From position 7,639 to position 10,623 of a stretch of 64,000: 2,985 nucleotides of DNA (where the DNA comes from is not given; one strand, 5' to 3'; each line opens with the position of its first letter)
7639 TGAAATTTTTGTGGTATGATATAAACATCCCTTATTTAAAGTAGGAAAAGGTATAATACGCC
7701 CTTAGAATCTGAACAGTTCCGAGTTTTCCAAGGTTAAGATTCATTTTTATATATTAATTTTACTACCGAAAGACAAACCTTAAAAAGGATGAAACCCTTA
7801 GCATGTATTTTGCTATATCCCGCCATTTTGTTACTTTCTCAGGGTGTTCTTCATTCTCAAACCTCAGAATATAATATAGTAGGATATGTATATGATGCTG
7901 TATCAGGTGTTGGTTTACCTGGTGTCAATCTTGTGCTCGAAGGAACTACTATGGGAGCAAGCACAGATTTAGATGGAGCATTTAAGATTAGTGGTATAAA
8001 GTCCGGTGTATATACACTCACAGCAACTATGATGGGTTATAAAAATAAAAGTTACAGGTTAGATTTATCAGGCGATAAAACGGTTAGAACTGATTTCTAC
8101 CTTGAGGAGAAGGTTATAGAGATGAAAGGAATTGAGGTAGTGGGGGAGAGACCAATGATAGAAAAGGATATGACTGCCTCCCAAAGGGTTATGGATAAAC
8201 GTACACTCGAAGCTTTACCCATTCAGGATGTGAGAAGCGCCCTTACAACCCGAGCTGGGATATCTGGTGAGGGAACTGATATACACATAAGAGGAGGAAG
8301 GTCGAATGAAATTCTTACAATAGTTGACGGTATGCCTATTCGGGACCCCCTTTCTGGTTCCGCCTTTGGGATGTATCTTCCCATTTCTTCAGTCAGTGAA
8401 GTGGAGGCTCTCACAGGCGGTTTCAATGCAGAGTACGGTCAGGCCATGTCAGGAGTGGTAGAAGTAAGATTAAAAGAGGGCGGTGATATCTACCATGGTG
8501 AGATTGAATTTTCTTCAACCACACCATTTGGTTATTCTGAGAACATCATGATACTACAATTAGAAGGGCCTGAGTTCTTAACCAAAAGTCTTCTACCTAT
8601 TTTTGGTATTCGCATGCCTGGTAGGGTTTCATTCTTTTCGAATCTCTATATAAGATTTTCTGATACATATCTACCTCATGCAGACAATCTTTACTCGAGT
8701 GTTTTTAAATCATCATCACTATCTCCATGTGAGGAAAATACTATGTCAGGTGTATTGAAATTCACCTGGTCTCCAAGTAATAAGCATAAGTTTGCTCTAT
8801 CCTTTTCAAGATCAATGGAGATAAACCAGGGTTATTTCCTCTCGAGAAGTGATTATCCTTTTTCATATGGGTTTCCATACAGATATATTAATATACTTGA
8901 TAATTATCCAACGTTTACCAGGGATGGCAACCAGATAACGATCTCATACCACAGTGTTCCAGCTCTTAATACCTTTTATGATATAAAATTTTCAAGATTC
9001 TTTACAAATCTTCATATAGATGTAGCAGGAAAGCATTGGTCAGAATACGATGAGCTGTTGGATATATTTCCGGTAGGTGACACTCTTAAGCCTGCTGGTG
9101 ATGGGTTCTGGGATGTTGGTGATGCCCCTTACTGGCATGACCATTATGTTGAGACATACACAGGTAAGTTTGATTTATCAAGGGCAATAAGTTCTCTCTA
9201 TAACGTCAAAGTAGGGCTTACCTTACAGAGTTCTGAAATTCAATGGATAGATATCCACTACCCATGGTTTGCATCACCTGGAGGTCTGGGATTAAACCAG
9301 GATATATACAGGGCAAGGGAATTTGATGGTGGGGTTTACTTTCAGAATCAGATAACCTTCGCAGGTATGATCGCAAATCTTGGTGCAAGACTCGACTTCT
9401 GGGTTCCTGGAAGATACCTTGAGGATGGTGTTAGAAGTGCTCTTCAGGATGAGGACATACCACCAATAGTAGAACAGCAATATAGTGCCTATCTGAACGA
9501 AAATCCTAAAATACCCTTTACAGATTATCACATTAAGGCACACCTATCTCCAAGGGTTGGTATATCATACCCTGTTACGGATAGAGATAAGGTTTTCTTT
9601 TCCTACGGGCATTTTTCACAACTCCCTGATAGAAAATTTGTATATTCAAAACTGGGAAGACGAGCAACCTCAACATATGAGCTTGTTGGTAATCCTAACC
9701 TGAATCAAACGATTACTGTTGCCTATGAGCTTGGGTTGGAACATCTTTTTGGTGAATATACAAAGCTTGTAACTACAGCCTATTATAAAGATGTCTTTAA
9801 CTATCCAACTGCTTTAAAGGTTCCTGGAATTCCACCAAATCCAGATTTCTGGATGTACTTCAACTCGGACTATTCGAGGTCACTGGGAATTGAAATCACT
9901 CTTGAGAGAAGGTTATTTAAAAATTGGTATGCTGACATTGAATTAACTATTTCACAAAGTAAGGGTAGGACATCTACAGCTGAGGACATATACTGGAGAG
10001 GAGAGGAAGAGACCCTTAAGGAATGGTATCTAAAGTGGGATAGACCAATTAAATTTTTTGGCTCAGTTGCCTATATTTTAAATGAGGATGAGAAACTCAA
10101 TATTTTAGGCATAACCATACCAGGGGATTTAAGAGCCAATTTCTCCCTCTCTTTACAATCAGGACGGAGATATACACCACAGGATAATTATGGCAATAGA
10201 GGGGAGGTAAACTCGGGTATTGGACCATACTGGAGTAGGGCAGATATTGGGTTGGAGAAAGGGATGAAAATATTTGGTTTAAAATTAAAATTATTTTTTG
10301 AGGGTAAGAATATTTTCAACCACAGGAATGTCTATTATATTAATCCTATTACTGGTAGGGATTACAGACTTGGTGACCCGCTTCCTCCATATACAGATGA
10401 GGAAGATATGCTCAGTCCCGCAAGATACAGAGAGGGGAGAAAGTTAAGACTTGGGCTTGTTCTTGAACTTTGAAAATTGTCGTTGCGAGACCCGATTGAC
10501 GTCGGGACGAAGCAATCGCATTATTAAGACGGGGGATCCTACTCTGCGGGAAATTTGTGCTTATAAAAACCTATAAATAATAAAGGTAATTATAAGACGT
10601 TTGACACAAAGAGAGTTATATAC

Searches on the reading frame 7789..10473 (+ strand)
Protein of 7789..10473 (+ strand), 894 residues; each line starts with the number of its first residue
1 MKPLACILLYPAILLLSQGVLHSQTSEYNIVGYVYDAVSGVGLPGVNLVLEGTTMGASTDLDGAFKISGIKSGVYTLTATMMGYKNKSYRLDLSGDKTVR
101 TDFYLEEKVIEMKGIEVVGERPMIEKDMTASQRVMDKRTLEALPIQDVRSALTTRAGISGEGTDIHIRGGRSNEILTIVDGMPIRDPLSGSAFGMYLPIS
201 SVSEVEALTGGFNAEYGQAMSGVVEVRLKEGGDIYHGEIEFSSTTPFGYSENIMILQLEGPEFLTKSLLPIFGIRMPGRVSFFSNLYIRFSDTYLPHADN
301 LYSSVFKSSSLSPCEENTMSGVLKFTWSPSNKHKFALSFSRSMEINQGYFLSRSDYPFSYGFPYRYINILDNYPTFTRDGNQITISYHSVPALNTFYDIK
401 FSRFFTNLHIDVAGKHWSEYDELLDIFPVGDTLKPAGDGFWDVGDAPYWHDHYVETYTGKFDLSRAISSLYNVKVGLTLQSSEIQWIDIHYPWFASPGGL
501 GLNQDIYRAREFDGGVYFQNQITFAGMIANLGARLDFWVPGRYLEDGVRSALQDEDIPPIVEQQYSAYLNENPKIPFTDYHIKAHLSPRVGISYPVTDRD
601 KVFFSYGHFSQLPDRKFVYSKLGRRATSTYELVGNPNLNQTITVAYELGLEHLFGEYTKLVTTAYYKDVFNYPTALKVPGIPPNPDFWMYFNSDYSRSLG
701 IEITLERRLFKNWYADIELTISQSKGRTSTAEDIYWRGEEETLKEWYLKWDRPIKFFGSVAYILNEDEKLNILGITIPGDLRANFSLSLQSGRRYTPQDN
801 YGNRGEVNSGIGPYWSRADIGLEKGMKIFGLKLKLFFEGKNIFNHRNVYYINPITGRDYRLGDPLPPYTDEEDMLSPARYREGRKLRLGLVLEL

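Call 28: search_protein_families(library=pfam, proteins=[window:7789-10473:+], max_evalue=0.00001)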
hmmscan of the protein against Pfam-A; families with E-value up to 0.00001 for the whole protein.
window:7789-10473:+ (894 aa): 4 families
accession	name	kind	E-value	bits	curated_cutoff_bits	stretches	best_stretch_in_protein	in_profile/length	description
PF13715.12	CarbopepD_reg_2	-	1.1e-18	67.5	32.2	1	30-115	1-86/88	CarboxypepD_reg-like domain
PF13620.12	CarboxypepD_reg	-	4.8e-13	49.7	32.3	1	30-106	2-82/82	Carboxypeptidase regulatory-like domain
PF07715.20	Plug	-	9.3e-12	45.8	23.9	1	126-223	3-107/107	TonB-dependent Receptor Plug Domain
PF14905.12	OMP_b-brl_3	-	1.3e-06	28.2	27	1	585-849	158-380/408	Outer membrane protein beta-barrel family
